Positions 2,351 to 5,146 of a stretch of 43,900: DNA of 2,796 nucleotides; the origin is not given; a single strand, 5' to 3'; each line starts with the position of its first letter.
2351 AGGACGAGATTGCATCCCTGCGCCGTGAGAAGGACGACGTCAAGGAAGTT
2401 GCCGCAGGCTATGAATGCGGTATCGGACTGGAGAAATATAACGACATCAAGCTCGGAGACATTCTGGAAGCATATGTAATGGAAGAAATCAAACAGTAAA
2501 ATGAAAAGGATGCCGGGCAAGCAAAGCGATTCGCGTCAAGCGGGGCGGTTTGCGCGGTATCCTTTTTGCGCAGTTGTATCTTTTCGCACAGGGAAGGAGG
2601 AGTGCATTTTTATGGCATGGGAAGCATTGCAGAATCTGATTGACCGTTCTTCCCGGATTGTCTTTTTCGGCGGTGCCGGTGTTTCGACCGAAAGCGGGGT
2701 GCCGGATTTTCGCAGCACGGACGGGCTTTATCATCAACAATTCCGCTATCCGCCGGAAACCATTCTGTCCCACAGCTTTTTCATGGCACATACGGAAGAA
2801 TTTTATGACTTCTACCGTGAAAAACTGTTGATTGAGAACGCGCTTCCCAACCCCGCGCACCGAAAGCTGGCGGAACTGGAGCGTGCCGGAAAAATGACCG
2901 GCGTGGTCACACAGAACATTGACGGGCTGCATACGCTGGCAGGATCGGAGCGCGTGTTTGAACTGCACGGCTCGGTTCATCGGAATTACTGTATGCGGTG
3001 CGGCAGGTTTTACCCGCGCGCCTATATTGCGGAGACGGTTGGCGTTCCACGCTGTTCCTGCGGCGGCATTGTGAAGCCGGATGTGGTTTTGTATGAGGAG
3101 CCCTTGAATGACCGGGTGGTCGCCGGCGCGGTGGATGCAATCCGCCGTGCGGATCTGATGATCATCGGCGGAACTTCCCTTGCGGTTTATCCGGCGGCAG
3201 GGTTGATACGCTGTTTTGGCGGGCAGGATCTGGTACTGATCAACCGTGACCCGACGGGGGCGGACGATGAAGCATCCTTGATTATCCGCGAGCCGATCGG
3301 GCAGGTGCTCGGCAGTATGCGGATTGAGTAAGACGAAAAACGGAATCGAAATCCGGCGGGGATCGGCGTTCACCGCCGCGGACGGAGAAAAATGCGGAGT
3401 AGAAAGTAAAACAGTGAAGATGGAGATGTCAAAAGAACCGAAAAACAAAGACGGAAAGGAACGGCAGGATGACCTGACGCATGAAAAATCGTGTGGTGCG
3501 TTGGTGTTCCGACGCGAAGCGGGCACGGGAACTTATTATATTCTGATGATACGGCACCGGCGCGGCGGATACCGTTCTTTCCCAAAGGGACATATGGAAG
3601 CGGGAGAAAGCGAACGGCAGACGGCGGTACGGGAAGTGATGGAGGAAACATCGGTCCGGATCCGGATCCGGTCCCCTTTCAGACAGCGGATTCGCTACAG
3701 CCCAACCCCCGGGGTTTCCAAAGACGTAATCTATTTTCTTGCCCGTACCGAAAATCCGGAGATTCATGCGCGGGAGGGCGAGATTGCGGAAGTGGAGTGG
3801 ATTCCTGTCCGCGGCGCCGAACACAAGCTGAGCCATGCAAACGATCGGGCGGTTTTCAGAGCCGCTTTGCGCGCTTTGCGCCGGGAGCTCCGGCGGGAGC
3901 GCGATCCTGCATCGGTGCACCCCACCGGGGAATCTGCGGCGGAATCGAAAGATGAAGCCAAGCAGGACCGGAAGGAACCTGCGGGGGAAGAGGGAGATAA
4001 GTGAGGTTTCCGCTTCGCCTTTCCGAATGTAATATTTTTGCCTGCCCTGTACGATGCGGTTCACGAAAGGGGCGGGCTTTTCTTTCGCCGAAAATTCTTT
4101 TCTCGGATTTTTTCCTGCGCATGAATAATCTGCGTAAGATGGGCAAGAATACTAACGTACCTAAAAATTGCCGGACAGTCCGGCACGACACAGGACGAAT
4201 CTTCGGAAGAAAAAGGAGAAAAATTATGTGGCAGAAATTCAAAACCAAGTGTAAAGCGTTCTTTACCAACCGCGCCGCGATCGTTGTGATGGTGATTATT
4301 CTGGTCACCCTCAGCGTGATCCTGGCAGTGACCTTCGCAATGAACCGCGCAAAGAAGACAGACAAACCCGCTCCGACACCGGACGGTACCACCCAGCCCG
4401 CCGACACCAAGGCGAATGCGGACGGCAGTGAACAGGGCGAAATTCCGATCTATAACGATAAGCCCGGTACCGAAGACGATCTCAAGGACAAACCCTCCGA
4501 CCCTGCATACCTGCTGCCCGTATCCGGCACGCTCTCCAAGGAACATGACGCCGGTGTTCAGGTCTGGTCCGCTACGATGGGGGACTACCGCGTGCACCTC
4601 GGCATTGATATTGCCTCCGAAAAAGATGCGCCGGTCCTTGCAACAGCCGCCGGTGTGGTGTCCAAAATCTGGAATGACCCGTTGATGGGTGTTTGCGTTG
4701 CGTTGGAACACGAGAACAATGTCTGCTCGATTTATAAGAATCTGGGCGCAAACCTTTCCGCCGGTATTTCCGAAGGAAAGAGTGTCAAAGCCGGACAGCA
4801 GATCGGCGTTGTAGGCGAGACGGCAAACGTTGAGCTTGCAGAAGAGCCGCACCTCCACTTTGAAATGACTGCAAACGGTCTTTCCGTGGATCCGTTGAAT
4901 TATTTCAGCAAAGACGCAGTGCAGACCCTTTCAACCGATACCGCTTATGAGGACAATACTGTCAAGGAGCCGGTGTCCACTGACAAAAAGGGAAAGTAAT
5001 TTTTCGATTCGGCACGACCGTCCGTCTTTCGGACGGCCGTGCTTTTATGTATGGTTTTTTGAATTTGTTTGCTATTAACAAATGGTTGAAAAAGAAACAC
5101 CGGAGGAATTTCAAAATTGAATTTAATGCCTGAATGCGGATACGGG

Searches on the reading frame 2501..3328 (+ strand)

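Call 82: search_protein_families(library=pfam, proteins=[window:2501-3328:+], max_evalue=0.001)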
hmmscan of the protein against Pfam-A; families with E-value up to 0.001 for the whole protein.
window:2501-3328:+ (276 aa): 1 family
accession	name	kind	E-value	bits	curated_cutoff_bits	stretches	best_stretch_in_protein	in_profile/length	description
PF02146.23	SIR2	-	1.1e-46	159.5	24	1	58-231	1-180/180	Sir2 family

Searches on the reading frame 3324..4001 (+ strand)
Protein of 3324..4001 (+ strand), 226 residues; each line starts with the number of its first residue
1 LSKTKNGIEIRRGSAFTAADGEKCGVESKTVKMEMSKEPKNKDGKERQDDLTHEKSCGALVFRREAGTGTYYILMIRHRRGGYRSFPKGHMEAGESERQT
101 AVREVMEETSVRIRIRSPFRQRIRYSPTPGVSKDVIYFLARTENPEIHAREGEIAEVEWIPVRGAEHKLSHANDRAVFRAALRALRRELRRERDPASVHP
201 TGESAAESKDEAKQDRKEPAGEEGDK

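Call 82: search_protein_families(library=pfam, proteins=[window:3324-4001:+], max_evalue=0.001)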
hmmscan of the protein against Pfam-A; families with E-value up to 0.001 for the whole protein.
window:3324-4001:+ (226 aa): 1 family
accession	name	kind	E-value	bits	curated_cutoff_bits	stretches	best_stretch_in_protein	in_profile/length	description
PF00293.34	NUDIX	-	1.8e-16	60.8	21.1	1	58-177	7-130/134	NUDIX domain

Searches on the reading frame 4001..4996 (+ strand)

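Call 82: search_protein_families(library=pfam, proteins=[window:4001-4996:+], max_evalue=0.001)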
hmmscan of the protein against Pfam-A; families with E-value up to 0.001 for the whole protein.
window:4001-4996:+ (332 aa): 1 family
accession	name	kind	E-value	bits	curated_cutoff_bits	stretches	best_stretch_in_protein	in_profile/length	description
PF01551.29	Peptidase_M23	-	2.1e-23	82.7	28.7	1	198-298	2-96/96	Peptidase family M23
